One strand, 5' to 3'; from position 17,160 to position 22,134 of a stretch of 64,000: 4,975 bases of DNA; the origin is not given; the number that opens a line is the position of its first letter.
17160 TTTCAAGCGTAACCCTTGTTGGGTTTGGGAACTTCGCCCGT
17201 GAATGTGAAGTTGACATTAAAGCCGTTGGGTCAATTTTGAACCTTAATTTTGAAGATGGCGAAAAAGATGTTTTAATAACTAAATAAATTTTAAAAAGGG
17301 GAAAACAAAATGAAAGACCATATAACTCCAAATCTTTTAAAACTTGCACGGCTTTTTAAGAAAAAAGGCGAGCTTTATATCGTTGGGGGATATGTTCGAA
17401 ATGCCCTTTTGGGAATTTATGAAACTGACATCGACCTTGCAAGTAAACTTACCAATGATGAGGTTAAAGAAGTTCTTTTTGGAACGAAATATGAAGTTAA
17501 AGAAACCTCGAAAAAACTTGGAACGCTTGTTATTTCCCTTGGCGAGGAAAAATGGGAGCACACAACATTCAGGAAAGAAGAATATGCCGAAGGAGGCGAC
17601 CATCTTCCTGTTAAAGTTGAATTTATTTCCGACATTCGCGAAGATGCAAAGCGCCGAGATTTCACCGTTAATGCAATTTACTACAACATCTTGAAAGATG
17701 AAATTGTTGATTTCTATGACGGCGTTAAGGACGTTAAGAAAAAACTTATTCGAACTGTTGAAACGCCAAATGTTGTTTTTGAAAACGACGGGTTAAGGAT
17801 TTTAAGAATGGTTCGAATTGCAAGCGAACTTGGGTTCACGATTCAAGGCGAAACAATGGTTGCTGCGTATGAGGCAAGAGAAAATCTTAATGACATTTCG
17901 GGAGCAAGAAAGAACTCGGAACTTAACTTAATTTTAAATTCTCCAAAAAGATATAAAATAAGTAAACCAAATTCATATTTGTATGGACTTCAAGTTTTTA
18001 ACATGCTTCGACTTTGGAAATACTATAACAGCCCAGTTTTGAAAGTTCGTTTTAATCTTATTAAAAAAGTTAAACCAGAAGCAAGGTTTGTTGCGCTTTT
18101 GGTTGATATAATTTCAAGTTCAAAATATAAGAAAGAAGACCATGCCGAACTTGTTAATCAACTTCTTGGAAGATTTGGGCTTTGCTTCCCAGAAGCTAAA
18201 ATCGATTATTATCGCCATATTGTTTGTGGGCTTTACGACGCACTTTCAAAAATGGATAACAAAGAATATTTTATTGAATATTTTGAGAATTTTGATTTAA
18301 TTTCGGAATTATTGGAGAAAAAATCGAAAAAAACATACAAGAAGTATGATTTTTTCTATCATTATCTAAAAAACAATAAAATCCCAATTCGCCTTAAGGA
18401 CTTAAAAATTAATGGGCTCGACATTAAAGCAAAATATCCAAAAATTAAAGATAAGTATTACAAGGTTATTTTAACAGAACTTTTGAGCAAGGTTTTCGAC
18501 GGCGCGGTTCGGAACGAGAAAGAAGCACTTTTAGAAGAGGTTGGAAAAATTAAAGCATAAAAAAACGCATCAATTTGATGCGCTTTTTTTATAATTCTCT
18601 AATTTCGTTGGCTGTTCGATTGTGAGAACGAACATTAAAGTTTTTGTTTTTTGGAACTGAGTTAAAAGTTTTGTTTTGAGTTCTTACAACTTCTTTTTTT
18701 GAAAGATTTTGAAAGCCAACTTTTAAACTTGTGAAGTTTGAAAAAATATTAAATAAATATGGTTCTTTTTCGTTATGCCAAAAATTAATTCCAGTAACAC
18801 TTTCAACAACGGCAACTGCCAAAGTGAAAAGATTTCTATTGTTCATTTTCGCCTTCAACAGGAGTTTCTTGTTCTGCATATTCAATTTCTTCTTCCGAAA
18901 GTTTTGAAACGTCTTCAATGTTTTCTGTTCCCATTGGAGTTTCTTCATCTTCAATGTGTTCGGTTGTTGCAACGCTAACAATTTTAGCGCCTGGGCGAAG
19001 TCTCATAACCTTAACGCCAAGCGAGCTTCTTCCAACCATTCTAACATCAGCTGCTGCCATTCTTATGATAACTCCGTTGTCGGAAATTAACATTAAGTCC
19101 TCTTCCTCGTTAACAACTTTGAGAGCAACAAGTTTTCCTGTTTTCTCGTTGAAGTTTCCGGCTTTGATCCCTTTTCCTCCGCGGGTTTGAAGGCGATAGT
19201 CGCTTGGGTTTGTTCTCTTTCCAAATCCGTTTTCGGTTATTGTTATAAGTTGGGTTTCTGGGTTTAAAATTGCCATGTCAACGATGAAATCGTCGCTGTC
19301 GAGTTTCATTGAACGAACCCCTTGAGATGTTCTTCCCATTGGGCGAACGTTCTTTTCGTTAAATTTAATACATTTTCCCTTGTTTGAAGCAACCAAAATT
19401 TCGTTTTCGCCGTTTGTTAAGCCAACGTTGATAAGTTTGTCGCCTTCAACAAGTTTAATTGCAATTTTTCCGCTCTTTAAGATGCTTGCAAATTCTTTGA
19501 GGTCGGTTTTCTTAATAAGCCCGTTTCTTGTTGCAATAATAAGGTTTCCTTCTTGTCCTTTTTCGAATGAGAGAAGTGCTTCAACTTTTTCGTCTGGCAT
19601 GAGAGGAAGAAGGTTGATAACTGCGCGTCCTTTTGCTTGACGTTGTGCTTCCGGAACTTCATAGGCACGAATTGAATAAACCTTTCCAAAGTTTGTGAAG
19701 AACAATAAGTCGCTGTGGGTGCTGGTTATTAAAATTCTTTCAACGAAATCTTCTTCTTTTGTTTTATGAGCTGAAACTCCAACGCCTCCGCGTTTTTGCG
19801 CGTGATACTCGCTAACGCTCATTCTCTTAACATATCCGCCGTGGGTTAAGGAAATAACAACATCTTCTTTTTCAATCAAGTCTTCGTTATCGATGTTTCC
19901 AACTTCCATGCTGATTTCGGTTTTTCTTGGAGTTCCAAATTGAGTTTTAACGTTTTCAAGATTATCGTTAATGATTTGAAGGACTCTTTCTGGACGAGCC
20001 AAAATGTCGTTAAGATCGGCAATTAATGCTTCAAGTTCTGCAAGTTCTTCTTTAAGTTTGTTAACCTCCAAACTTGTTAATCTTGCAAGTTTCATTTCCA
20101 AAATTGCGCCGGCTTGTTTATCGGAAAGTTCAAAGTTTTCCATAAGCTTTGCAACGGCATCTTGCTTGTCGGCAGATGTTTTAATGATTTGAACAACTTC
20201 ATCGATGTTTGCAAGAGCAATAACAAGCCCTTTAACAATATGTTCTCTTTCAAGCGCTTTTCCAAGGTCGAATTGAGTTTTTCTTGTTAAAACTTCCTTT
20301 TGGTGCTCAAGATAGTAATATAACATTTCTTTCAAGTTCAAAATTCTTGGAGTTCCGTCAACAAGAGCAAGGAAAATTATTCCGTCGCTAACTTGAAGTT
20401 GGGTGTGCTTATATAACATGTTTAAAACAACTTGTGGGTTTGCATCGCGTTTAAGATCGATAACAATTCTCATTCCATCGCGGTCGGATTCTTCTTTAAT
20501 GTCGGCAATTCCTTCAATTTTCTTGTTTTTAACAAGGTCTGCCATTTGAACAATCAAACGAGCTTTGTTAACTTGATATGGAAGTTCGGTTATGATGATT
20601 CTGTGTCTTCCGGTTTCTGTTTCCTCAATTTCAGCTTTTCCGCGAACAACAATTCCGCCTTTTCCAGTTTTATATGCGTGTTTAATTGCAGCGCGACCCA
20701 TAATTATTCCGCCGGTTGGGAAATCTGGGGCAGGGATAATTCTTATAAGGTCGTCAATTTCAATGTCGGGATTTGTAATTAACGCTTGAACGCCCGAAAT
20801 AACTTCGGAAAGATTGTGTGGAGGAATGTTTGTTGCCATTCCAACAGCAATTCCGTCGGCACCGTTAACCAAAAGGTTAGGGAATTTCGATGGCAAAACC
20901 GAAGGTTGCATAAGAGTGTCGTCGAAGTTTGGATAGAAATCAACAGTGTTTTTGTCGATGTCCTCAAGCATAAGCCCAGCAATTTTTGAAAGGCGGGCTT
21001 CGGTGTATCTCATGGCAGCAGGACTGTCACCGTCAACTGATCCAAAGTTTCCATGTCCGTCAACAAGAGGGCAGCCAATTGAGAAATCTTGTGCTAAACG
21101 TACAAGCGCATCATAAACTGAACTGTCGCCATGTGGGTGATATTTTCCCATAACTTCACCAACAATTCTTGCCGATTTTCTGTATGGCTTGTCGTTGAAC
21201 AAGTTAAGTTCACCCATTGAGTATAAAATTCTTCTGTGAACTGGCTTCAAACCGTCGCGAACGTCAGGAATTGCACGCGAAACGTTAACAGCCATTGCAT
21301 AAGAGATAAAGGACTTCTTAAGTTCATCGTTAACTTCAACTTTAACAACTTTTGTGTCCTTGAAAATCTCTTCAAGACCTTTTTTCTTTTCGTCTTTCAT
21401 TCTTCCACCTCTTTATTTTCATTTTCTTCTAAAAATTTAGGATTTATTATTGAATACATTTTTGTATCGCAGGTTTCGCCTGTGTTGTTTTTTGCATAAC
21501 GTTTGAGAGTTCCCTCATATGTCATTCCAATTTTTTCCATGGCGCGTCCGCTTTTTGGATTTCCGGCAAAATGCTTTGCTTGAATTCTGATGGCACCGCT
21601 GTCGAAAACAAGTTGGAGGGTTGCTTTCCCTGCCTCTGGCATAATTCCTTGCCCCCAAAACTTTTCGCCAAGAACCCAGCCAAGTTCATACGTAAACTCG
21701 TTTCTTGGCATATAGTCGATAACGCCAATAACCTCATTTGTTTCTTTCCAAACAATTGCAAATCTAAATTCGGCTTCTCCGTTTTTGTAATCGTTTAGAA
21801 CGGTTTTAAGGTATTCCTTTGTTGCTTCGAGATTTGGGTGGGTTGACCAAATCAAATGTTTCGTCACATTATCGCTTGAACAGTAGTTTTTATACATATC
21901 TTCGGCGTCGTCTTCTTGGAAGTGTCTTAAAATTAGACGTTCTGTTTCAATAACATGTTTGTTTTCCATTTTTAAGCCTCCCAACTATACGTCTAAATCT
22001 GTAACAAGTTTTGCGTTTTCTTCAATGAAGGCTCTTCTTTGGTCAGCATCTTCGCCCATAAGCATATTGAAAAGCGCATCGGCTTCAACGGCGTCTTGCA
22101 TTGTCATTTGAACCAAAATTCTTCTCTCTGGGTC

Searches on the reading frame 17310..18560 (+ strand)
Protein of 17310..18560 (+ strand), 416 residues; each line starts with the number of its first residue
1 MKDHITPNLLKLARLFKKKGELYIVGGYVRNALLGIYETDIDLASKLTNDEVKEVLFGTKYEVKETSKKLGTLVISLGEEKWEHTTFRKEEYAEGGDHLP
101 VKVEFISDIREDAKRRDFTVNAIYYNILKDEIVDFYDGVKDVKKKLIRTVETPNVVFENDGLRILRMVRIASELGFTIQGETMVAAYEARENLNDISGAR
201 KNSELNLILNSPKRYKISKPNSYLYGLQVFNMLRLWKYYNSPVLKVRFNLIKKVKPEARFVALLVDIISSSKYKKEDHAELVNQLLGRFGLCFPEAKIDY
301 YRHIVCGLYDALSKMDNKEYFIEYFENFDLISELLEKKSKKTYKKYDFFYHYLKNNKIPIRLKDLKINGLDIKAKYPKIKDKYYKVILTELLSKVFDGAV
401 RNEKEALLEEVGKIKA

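Call 5: search_protein_families(library=pfam, proteins=[window:17310-18560:+])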
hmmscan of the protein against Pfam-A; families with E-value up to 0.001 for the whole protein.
window:17310-18560:+ (416 aa): 2 families
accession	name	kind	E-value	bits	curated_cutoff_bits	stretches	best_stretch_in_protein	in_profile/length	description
PF01743.26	PolyA_pol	-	2.1e-30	106.1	23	1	22-148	1-126/126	Poly A polymerase head domain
PF13735.12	tRNA_NucTran2_2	-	6.9e-06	26.5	27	1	325-410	66-148/149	tRNA nucleotidyltransferase domain 2 putative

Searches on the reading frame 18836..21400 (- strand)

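Call 5: search_protein_families(library=pfam, proteins=[window:18836-21400:-])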
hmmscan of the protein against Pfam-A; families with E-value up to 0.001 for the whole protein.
window:18836-21400:- (854 aa): 3 families
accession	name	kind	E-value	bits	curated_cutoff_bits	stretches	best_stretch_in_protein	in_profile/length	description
PF00521.26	DNA_topoisoIV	-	2.8e-166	554.1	31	1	42-481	1-431/432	DNA gyrase/topoisomerase IV, subunit A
PF03989.18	DNA_gyraseA_C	-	3.6e-69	228.4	27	6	717-764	2-48/48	DNA gyrase C-terminal domain, beta-propeller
PF04762.18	Beta-prop_ELP1_1st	-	0.00047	19.6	26.8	0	747-815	67-141/359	ELP1 first N-terminal beta-propeller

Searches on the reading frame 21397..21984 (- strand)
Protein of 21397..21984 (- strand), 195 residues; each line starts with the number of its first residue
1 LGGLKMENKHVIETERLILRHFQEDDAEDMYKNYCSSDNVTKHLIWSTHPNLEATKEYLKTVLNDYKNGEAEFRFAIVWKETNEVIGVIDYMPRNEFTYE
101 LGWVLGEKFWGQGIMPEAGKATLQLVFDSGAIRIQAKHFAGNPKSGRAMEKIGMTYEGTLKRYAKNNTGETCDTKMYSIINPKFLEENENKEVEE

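Call 5: search_protein_families(library=pfam, proteins=[window:21397-21984:-])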
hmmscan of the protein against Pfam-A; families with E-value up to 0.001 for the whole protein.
window:21397-21984:- (195 aa): 2 families
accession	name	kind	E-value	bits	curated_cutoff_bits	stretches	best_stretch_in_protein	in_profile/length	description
PF13302.13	Acetyltransf_3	-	2e-30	106.7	25.4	1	16-155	1-138/138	Acetyltransferase (GNAT) domain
PF00583.31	Acetyltransf_1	-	1.7e-08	35.2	20.7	1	44-153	7-115/116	Acetyltransferase (GNAT) family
